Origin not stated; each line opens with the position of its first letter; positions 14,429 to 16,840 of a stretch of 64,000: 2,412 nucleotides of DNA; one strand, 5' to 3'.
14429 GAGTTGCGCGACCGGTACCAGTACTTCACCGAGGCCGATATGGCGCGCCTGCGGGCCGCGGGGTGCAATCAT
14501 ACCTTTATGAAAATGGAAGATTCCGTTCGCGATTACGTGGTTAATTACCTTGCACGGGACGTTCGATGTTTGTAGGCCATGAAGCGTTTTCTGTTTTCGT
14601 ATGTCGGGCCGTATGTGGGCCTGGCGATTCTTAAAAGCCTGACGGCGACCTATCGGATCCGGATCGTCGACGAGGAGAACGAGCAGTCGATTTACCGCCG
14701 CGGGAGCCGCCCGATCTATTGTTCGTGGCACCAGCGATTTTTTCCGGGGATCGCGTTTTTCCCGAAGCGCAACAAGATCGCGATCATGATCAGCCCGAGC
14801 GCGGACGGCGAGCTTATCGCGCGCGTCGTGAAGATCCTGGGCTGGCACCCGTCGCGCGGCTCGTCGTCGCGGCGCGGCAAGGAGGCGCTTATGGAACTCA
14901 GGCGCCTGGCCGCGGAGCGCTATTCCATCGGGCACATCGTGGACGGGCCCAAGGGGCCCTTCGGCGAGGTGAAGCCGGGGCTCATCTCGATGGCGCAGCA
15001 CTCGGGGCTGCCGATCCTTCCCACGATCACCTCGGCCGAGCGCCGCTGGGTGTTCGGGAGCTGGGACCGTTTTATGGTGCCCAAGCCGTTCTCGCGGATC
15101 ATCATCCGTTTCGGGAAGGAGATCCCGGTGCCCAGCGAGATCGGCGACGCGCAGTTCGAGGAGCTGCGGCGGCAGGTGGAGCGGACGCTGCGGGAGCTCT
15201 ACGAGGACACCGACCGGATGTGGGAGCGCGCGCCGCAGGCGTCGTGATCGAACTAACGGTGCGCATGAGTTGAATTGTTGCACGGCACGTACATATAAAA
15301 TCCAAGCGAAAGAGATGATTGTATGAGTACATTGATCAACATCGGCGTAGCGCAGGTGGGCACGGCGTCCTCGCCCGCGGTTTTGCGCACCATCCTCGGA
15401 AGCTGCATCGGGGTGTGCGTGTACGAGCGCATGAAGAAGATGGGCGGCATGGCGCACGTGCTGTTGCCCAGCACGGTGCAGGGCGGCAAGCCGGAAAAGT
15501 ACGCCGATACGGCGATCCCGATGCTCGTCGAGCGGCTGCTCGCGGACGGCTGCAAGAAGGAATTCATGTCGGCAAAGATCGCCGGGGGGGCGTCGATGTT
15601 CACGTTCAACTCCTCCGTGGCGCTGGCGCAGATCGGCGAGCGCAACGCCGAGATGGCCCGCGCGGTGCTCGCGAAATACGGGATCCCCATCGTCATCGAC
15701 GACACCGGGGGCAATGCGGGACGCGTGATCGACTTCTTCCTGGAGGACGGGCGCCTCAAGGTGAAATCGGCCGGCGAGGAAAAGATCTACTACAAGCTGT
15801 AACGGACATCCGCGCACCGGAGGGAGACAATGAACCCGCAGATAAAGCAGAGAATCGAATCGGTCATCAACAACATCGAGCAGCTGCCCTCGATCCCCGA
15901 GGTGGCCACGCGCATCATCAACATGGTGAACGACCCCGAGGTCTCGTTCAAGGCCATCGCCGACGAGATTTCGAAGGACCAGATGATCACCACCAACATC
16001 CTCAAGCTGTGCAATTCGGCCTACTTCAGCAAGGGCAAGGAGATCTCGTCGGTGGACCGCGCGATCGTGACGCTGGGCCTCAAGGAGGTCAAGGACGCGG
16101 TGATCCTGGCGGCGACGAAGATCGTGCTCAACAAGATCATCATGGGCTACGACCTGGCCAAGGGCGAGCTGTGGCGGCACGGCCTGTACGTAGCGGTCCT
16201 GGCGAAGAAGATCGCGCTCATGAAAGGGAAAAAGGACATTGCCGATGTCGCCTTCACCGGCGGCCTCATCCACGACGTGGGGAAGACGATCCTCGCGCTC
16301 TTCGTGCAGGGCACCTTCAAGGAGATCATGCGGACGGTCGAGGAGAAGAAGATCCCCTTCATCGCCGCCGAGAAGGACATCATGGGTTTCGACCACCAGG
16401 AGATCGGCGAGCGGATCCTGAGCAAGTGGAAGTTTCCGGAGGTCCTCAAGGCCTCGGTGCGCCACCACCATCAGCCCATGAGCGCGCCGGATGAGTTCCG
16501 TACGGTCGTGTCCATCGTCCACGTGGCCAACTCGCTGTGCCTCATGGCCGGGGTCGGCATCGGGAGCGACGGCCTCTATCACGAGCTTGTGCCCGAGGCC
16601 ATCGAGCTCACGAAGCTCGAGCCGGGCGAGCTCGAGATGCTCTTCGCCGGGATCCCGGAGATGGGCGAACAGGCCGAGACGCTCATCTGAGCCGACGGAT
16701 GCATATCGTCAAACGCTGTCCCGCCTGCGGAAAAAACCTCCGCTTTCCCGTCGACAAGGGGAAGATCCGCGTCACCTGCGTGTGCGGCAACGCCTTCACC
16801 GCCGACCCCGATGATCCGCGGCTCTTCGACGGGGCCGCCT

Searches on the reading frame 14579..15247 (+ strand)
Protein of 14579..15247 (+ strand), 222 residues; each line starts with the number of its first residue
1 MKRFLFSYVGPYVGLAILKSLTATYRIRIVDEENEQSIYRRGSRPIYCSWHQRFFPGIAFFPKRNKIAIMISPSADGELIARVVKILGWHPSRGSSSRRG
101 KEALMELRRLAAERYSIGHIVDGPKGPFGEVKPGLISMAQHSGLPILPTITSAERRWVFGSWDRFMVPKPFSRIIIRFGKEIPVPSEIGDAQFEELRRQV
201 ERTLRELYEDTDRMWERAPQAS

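Call 59: search_protein_families(library=pfam, proteins=[window:14579-15247:+], max_evalue=0.0001)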
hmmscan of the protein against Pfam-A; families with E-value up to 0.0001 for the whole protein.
window:14579-15247:+ (222 aa): 1 family
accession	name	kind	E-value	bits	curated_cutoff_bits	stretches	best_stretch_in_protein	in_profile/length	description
PF04028.18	DUF374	-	1.2e-22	79.7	26.8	1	61-127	2-68/69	Domain of unknown function (DUF374)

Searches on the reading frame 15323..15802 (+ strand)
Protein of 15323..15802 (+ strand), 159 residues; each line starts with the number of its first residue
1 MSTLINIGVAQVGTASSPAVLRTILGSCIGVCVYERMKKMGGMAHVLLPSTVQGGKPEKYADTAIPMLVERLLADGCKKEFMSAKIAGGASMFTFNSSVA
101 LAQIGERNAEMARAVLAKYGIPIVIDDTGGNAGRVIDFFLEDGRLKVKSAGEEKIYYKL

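Call 59: search_protein_families(library=pfam, proteins=[window:15323-15802:+], max_evalue=0.0001)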
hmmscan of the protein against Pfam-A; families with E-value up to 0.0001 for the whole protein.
window:15323-15802:+ (159 aa): 1 family
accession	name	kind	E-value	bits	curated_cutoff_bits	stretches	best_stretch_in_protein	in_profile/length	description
PF03975.18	CheD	-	9.7e-31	106.6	25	1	49-149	3-108/108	CheD chemotactic sensory transduction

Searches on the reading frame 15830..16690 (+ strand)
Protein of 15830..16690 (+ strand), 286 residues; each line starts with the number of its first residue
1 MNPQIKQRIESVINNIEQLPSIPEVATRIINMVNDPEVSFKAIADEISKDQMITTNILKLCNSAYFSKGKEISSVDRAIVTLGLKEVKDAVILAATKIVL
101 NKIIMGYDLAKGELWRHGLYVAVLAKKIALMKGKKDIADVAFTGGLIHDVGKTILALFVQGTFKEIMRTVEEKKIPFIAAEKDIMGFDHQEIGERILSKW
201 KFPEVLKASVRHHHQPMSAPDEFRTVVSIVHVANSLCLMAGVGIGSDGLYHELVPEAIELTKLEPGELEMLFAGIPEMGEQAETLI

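Call 59: search_protein_families(library=pfam, proteins=[window:15830-16690:+], max_evalue=0.0001)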
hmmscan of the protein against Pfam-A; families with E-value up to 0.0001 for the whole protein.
window:15830-16690:+ (286 aa): 2 families
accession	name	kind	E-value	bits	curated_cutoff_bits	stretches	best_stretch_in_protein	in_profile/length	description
PF08668.18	HDOD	-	1.2e-56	191.8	22.9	1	19-216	1-196/196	HDOD domain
PF01966.28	HD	-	1.6e-07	32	22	1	115-234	2-111/116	HD domain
